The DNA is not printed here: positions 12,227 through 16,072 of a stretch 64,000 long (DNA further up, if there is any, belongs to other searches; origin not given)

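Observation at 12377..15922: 1181-aa GC-rich multidomain protein with a PP2C-like N-domain, Gly/Ala hydrophobic block and Pro/Thr linker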

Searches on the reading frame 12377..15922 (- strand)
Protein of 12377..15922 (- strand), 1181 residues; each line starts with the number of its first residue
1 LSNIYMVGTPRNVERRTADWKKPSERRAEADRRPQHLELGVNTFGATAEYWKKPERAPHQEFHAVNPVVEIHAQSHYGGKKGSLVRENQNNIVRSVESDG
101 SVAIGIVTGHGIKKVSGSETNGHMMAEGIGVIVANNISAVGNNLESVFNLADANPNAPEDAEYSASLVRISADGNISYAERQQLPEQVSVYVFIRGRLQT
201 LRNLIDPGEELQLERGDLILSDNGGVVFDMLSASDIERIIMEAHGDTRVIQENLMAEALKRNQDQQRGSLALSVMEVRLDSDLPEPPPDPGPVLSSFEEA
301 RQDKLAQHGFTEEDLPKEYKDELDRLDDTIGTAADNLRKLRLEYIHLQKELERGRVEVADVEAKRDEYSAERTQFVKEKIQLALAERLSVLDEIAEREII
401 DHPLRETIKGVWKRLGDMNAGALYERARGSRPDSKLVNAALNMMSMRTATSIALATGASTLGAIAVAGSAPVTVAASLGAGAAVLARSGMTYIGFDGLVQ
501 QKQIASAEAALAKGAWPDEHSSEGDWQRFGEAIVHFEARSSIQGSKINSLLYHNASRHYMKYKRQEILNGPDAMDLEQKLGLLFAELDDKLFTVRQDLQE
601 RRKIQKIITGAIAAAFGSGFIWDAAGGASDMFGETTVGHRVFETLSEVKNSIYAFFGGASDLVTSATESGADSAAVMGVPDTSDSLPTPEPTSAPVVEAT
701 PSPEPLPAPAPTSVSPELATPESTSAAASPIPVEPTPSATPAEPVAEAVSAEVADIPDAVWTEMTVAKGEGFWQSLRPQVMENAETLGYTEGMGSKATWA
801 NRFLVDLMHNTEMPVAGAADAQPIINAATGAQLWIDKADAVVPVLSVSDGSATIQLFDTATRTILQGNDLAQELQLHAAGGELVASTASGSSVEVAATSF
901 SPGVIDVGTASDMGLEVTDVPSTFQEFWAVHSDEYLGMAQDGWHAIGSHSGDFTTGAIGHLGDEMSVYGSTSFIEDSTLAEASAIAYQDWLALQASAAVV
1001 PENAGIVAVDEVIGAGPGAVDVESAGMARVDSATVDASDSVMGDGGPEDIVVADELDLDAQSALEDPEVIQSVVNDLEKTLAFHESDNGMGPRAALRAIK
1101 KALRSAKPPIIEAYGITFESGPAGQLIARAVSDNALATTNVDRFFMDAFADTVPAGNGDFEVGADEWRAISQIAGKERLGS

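Call 5: search_protein_families(library=pfam, proteins=[window:12377-15922:-], max_evalue=0.1)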
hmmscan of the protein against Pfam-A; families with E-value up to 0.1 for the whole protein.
window:12377-15922:- (1181 aa): 1 family
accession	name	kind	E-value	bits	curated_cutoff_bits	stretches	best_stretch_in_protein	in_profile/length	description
PF06005.17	ZapB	-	0.082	13.8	31.5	0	322-384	5-66/71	Cell division protein ZapB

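Call 6: find_homologous_proteins(query=window:12377-15922:-, max_evalue=0.001)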
Query window:12377-15922:- (1181 aa): 1 proteins with E <= 0.001 among 8000 candidates.
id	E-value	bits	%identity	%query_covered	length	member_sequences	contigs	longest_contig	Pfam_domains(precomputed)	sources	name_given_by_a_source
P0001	0.0e+0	2586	100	100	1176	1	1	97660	-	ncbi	-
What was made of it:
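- Checked: An ATG 5 codons in, at 15907, lies 8 nt after the stop of the upstream gene and gives the 1176-aa product that is on record (P0001, call 6).
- Tried and rejected: find_homologous_proteins with the whole protein returned only the query itself (call 6).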

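Call 7: search_solved_structures(query=window:12377-15922:-, max_evalue=1)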
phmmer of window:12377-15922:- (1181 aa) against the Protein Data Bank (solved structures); distinct sequences matched with E-value up to 1: 0.

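Call 9: find_encoding_contigs(protein=P0001, flank=6000, max_places=4)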
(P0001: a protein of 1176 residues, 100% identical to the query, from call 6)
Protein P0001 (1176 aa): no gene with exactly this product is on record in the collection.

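Call 14: search_protein_families(library=ncbifam, proteins=[window:12377-15907:-], max_evalue=1)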
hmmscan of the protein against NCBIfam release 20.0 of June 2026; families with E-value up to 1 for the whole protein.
window:12377-15907:- (1176 aa): 1 family
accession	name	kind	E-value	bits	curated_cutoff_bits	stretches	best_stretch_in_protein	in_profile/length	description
NF033845.1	MSCRAMM_ClfB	exception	0.78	7.6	999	0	636-720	505-588/871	MSCRAMM family adhesin clumping factor ClfB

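Call 15: search_protein_families(library=padloc, proteins=[window:12377-15907:-], max_evalue=1)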
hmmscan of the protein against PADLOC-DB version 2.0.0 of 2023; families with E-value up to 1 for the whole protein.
window:12377-15907:- (1176 aa): 1 family
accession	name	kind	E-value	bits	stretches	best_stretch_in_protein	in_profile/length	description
PDLC03843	LeoC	-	0.037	12.2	1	293-614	94-198/207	-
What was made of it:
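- Tried and rejected: PADLOC LeoC at E=0.037: noise (call 15).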

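Call 28: search_protein_representatives(protein=window:12377-15907:-)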
Query: 1176 residues. Proteins with E-value up to 0.001 (for the whole library): 8; up to 1e-10: 2; up to 1e-30: 1. The best 8 are listed.
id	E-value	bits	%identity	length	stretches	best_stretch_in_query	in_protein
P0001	0.0e+00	2585.6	100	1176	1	1-1176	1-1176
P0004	7.7e-26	107.0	38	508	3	666-802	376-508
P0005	3.7e-06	41.8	27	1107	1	256-628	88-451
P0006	4.4e-06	41.6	46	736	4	678-740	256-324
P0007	6.6e-06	41.0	30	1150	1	344-619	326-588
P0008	9.9e-05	37.1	29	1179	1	350-622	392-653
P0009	4.1e-04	35.0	34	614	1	312-476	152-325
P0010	9.3e-04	33.9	33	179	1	561-740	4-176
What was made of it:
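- On DUF5663-linked core family (provisional, defined here): phmmer E from 4e-6 to 4e-4 to four independent members over residues 256-628 (call 28).
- phmmer over 1.84 billion representatives hits P0005/7/8/9 over query residues 256-628, with E from 4e-6 to 4e-4 (call 28).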

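Call 36: find_encoding_contigs(protein=P0004, flank=8000, max_places=4)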
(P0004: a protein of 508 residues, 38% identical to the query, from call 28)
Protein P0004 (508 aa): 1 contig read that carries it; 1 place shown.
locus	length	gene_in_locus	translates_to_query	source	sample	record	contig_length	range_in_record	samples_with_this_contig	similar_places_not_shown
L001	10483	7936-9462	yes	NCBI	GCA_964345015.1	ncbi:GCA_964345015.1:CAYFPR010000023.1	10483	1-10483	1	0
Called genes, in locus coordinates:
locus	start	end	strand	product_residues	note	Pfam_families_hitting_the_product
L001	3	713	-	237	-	?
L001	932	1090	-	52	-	-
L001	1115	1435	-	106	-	PF01990:ATP-synt_F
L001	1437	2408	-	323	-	PF01992:vATP-synt_AC39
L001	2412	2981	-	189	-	PF01991:vATP-synt_E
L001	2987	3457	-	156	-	PF00137:ATP-synt_C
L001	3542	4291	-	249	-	PF01496:V_ATPase_I (weak)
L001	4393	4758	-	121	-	-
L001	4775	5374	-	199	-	-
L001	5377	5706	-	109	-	-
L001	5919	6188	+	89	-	-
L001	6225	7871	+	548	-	-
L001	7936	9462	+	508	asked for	-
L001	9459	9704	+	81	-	-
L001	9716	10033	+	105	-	-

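Call 37: find_encoding_contigs(protein=P0007, flank=8000, max_places=4)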
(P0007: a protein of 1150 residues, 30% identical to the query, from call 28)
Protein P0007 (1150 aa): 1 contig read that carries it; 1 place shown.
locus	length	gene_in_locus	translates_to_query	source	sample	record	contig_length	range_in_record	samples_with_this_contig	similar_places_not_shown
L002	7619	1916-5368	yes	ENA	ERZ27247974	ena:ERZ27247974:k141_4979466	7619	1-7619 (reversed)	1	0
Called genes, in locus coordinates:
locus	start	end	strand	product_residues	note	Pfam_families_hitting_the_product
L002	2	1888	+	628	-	?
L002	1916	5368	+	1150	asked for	-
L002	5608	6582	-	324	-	PF00076:RRM_1 (weak), PF01391:Collagen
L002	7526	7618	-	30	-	?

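Call 39: search_protein_families(library=pfam, proteins=[L001:6225-7838:+, L001:5919-6170:+, L001:9716-10033:+], max_evalue=1)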
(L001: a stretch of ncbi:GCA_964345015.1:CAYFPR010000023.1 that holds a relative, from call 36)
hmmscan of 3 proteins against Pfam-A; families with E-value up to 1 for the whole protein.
L001:6225-7838:+ (538 aa): 2 families
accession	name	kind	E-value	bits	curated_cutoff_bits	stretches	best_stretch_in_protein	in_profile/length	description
PF13672.11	PP2C_2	-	0.00081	19.4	24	1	88-277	10-184/209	Protein phosphatase 2C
PF11802.13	CENP-K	-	0.063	13.3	27.2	1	349-443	58-148/263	Centromere-associated protein K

L001:5919-6170:+ (84 aa): 2 families
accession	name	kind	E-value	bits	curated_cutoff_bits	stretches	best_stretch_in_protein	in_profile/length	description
PF18908.5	DUF5663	-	0.00024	22.1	23.7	1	9-83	1-72/84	Protein of unknown function (DUF5663)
PF13309.12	HTH_22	-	0.85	10.1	29.6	0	12-47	12-52/63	HTH domain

L001:9716-10033:+ (105 aa): 1 family
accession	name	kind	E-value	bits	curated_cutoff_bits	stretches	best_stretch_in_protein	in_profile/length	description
PF22316.2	ABhydrolase-like_N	-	0.18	12.1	27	1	11-51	4-44/106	A/B hydrolase-like, N-terminal domain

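Call 46: find_related_loci(query=A4, collection=genome_contigs, flank=6000)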
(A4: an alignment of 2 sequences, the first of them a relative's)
Query A4 (1176 aa) in genome_contigs; peptide patterns used: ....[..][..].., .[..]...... (x = any residue, [..] = any of these).
201 stretches matched a pattern, but none encodes a relative of the query by tblastn (E <= 1e-3).

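Call 48: find_related_loci(query=A4, collection=metagenome_contigs, flank=6000)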
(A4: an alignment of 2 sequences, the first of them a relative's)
Query A4 (1176 aa) in metagenome_contigs; peptide patterns used: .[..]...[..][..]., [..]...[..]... (x = any residue, [..] = any of these).
504 stretches matched a pattern, but none encodes a relative of the query by tblastn (E <= 1e-3).
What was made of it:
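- Tried and rejected: The first metagenome scan found nothing (call 48).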

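Call 49: search_solved_structures(query=L001:6225-7300:+, max_evalue=10, show_alignments=2)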
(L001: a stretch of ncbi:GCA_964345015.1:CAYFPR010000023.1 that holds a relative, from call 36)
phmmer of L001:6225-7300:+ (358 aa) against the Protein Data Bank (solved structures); distinct sequences matched with E-value up to 10: 1.
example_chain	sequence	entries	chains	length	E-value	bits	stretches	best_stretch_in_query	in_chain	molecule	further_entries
6v0a_A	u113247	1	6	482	0.8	12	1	130-200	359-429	Nitrite reductase (cytochrome; ammonia-forming)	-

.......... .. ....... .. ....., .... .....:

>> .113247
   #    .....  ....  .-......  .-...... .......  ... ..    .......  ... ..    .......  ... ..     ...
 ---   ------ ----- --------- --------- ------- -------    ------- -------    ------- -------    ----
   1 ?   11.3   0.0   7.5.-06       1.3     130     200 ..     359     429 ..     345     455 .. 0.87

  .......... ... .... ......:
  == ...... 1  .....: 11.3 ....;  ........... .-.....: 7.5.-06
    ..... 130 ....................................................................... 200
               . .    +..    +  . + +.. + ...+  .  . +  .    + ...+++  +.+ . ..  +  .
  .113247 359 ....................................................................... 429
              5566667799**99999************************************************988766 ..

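Call 53: find_encoding_contigs(protein=P0005, flank=8000, max_places=4)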
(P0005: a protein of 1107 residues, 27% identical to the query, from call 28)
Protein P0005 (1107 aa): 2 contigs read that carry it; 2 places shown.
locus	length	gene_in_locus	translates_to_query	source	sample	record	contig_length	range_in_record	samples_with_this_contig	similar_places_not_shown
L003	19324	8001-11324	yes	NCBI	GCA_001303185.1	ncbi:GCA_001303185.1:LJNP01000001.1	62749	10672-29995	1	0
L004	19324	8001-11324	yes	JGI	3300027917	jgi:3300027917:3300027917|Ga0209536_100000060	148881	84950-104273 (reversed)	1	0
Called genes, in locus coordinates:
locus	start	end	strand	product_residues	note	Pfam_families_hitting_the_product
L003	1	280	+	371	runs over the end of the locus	PF01098:FTSW_RODA_SPOVE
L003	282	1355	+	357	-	PF03033:Glyco_transf_28, PF13439:Glyco_transf_4 (faint), PF13579:Glyco_trans_4_4 (weak), PF04101:Glyco_tran_28_C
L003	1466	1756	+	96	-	-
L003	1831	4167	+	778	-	PF00990:GGDEF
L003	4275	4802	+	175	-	-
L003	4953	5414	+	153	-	-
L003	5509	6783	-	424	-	-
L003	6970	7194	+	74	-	-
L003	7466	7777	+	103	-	PF18908:DUF5663 (weak)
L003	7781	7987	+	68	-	-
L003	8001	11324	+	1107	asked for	-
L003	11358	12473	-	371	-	-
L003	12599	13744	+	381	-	PF20706:GT4-conflict, PF13439:Glyco_transf_4, PF13579:Glyco_trans_4_4, PF00534:Glycos_transf_1, PF13524:Glyco_trans_1_2, PF13692:Glyco_trans_1_4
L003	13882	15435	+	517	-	-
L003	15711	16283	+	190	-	PF01997:Translin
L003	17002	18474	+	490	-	PF21799:MurD-like_N (faint), PF08245:Mur_ligase_M, PF02875:Mur_ligase_C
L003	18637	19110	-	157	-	-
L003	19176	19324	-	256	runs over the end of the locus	-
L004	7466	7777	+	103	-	PF18908:DUF5663 (weak)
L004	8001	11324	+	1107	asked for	-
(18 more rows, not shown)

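Call 54: find_encoding_contigs(protein=P0008, flank=8000, max_places=4)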
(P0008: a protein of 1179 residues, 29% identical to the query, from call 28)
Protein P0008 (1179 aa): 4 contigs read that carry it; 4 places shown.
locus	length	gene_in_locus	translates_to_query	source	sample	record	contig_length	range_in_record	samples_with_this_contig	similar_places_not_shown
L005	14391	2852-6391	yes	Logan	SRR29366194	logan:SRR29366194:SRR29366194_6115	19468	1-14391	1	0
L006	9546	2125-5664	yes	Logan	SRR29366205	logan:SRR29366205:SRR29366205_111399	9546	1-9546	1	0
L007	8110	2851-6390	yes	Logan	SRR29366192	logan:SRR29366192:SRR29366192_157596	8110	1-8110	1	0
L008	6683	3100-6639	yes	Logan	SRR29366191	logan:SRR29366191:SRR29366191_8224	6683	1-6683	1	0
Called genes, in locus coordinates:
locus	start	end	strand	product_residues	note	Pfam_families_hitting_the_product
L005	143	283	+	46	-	-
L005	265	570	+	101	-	PF18908:DUF5663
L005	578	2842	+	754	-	-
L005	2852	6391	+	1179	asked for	-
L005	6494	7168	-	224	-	-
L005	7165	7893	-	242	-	PF00076:RRM_1 (weak), PF16842:RRM_occluded (faint), PF22976:RRM_10 (faint), PF28441:RRM_11 (faint), PF16367:RRM_7 (weak), PF00076:RRM_1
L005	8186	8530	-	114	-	PF00453:Ribosomal_L20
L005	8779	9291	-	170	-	PF05198:IF3_N, PF00707:IF3_C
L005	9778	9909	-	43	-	-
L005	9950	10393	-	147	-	PF01668:SmpB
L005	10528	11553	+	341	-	PF01594:AI-2E_transport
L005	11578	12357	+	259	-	PF09911:DUF2140 (faint)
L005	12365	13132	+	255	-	PF18900:DUF5656 (weak)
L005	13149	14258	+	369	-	PF13365:Trypsin_2 (weak), PF13180:PDZ_2, PF17820:PDZ_6 (weak)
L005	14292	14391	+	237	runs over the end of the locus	-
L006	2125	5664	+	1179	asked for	-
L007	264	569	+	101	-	PF18908:DUF5663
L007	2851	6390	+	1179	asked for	-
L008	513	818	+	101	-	PF18908:DUF5663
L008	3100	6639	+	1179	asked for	-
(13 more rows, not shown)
